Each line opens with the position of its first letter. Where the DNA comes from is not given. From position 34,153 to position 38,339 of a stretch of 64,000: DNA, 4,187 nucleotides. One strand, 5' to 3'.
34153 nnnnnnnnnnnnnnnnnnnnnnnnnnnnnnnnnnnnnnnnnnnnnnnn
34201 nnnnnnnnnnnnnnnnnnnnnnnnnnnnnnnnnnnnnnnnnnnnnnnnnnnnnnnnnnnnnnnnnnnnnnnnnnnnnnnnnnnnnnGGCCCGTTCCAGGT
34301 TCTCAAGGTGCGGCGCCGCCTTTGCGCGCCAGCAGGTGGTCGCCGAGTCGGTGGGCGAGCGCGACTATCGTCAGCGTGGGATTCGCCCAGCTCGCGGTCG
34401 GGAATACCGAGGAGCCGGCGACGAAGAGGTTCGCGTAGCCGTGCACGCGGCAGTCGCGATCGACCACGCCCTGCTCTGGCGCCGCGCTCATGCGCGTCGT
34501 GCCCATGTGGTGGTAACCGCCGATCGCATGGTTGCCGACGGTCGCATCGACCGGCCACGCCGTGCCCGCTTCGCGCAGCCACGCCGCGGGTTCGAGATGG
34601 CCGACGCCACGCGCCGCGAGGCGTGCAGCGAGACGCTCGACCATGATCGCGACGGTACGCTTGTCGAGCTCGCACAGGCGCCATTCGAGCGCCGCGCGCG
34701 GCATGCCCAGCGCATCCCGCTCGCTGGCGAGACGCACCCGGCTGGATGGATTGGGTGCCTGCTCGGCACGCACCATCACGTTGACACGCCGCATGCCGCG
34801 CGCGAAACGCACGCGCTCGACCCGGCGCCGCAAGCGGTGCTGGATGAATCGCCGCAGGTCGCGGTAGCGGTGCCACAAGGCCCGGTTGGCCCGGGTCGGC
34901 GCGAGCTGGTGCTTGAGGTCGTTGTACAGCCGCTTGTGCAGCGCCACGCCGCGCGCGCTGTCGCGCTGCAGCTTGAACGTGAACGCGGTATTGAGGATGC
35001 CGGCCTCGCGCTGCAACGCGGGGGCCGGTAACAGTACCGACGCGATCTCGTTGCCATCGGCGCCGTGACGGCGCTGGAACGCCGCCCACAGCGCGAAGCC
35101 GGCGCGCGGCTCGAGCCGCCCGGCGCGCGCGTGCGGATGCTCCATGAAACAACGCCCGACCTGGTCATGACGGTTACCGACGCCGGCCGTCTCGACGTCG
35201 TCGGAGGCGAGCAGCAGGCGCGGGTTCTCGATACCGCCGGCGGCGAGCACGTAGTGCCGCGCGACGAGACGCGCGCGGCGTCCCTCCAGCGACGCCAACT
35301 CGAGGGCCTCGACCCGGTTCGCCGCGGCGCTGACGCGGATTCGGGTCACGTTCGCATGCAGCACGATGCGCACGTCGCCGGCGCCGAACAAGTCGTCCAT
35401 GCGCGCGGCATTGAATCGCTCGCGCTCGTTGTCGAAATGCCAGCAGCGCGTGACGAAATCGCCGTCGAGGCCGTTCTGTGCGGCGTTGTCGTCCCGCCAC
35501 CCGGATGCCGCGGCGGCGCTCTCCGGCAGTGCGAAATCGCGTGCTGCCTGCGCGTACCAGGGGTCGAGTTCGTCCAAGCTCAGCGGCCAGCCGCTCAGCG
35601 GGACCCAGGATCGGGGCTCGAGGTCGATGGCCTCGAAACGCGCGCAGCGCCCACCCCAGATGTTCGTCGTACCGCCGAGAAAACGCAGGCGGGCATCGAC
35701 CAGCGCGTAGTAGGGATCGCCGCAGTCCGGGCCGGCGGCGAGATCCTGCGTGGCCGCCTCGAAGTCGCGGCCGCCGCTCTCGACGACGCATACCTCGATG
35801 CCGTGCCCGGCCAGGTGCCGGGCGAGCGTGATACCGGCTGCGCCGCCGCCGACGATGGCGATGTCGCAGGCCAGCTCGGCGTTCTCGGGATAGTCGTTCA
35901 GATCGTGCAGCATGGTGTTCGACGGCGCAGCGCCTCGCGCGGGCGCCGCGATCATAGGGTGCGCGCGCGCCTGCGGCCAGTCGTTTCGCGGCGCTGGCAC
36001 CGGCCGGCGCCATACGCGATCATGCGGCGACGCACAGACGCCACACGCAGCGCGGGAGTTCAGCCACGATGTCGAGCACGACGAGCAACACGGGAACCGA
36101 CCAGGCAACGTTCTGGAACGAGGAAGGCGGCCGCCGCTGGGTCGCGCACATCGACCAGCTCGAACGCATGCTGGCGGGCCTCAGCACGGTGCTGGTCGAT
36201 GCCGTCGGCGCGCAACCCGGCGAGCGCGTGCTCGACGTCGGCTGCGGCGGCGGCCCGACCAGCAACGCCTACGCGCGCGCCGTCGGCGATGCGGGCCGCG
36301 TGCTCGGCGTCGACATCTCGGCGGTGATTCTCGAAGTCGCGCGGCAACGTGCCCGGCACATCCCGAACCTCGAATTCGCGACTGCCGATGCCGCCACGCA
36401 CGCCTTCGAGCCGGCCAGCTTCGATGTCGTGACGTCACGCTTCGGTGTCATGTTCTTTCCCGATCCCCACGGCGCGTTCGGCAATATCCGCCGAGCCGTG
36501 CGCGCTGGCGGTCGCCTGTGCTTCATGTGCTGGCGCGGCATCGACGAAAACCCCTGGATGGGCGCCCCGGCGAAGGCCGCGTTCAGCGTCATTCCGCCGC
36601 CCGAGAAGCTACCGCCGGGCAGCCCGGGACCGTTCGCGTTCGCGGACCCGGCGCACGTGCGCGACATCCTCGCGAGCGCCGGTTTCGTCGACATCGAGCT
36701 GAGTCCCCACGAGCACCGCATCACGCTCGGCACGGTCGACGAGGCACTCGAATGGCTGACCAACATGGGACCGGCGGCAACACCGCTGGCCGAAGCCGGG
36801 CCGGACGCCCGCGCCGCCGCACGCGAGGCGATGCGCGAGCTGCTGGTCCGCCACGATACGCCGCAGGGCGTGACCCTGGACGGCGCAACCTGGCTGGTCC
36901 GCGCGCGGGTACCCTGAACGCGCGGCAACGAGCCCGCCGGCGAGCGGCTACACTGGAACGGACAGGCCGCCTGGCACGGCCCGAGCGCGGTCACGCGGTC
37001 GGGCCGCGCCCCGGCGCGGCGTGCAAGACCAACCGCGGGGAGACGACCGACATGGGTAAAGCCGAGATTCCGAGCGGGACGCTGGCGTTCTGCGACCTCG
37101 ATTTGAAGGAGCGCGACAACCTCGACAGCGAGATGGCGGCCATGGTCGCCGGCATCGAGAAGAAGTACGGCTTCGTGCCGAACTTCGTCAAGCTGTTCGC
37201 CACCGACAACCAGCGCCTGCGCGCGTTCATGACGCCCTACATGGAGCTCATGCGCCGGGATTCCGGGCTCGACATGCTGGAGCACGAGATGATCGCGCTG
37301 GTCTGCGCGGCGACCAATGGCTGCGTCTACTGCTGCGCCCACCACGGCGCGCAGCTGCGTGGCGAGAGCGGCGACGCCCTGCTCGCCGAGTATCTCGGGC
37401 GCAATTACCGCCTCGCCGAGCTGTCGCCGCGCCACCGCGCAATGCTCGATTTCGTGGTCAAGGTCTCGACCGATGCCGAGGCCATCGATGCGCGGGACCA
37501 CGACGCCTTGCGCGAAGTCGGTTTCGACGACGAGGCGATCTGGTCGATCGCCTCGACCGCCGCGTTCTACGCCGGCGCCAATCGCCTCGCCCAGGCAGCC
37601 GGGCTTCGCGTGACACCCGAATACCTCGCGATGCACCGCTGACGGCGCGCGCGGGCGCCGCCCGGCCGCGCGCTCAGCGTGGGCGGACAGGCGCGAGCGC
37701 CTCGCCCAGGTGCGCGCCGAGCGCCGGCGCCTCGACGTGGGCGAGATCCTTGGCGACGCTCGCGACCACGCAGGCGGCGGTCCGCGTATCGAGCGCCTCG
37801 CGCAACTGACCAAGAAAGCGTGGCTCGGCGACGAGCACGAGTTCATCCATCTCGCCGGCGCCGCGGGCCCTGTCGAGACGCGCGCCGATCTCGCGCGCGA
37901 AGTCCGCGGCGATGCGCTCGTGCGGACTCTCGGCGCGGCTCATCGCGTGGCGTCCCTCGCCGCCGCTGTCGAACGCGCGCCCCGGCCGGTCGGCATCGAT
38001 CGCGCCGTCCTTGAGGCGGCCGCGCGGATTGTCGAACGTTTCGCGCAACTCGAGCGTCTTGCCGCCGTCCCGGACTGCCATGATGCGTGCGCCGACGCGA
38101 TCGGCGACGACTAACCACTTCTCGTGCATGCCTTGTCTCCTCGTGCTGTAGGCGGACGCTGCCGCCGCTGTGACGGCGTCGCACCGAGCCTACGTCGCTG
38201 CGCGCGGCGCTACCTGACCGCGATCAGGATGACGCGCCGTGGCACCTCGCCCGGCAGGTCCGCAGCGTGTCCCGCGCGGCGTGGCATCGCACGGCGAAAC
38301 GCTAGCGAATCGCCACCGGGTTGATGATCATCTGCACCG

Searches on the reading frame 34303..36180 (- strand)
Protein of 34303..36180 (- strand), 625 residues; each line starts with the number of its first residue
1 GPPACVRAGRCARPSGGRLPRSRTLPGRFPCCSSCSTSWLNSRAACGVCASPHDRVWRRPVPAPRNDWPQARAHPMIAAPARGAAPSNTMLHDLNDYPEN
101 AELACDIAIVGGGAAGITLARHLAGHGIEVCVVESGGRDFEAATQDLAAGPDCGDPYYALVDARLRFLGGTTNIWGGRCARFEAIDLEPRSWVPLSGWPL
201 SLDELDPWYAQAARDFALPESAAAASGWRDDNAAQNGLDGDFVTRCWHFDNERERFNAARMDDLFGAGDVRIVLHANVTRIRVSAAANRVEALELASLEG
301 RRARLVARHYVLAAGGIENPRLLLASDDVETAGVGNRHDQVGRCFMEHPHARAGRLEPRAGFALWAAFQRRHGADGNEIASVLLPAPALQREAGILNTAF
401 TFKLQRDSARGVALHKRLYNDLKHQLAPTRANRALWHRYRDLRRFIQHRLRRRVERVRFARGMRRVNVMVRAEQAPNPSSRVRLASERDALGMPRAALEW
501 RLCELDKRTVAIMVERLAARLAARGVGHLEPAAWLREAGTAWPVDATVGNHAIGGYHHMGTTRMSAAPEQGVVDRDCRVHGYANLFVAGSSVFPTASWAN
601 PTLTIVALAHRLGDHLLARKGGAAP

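Call 9: search_protein_families(library=pfam, proteins=[window:34303-36180:-], max_evalue=0.001)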
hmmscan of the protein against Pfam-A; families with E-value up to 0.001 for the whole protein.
window:34303-36180:- (625 aa): 8 families
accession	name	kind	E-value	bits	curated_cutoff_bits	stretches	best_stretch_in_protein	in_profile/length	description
PF05199.19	GMC_oxred_C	-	4.1e-28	99.1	24.6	1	476-609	1-139/139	GMC oxidoreductase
PF01266.30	DAO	-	4.7e-11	43.2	27.9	1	106-316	1-204/353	FAD dependent oxidoreductase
PF00732.25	GMC_oxred_N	-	6.4e-09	36.4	23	1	221-349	92-217/218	GMC oxidoreductase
PF07992.20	Pyr_redox_2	-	4.3e-05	23.5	26.1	0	106-137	2-33/291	Pyridine nucleotide-disulphide oxidoreductase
PF01494.25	FAD_binding_3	-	5e-05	23.1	22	1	105-135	2-32/349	FAD binding domain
PF05834.18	Lycopene_cycl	-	7.8e-05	22.4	23.4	1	106-136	1-33/380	Lycopene cyclase protein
PF13450.12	NAD_binding_8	-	0.00023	21.8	21.9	1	109-136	1-28/68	NAD(P)-binding Rossmann-like domain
PF00890.30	FAD_binding_2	-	0.00053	19.7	20.4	0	106-137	1-32/414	FAD binding domain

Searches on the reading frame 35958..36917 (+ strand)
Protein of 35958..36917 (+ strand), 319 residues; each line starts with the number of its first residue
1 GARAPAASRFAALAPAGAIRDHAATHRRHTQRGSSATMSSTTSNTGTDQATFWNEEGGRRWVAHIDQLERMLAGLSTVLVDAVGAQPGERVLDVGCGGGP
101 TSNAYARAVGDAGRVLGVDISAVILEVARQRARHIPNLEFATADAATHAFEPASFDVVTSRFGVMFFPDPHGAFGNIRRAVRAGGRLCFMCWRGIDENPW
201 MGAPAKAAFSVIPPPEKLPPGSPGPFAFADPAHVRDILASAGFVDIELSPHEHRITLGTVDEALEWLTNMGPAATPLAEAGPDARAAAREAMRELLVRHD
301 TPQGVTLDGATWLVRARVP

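Call 9: search_protein_families(library=pfam, proteins=[window:35958-36917:+], max_evalue=0.001)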
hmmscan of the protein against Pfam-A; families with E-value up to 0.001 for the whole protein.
window:35958-36917:+ (319 aa): 10 families
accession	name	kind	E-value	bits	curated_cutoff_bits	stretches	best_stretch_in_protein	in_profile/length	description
PF08241.18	Methyltransf_11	-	5.5e-21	75.5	21.2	1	92-189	1-95/95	Methyltransferase domain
PF13649.12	Methyltransf_25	-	2.1e-20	73.6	27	1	91-185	1-97/97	Methyltransferase domain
PF13847.12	Methyltransf_31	-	6.9e-18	65.2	27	1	87-189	3-109/145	Methyltransferase domain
PF01209.24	Ubie_methyltran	-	2.5e-17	63.5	20.1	1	80-190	40-152/233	ubiE/COQ5 methyltransferase family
PF08242.18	Methyltransf_12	-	7.7e-14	52.6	30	1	92-187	1-98/98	Methyltransferase domain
PF13489.12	Methyltransf_23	-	8.3e-12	45.6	27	1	85-192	20-119/164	Methyltransferase domain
PF01135.25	PCMT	-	5.4e-07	30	20.3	1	79-158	65-146/210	Protein-L-isoaspartate(D-aspartate) O-methyltransferase (PCMT)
PF05175.20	MTS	-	1.4e-05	25.2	23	1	76-159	20-103/170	Methyltransferase small domain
PF08704.16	GCD14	-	0.00011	22.4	26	1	83-189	36-144/247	tRNA methyltransferase complex GCD14 subunit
PF02353.26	CMAS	-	0.00018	21.3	27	1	79-147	54-120/273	Mycolic acid cyclopropane synthetase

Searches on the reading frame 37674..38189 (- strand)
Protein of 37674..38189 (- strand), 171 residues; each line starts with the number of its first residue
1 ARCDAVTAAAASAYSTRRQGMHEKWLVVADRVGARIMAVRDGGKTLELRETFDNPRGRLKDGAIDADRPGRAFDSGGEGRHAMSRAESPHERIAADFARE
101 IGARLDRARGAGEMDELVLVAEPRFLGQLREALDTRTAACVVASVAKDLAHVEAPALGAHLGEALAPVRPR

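Call 9: search_protein_families(library=pfam, proteins=[window:37674-38189:-], max_evalue=0.001)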
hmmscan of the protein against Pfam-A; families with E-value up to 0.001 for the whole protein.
window:37674-38189:- (171 aa): 3 families
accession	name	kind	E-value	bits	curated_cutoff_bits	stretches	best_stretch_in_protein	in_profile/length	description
PF10116.14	Host_attach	-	7.9e-38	130.6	26.7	1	25-161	1-138/138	Protein required for attachment to host cells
PF18856.6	baeRF_family12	-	2.2e-33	116.2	27.7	1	25-158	3-135/138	Bacterial archaeo-eukaryotic release factor family 12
PF18844.6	baeRF_family2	-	0.00095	19.7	26.9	0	26-166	4-129/149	Bacterial archaeo-eukaryotic release factor family 2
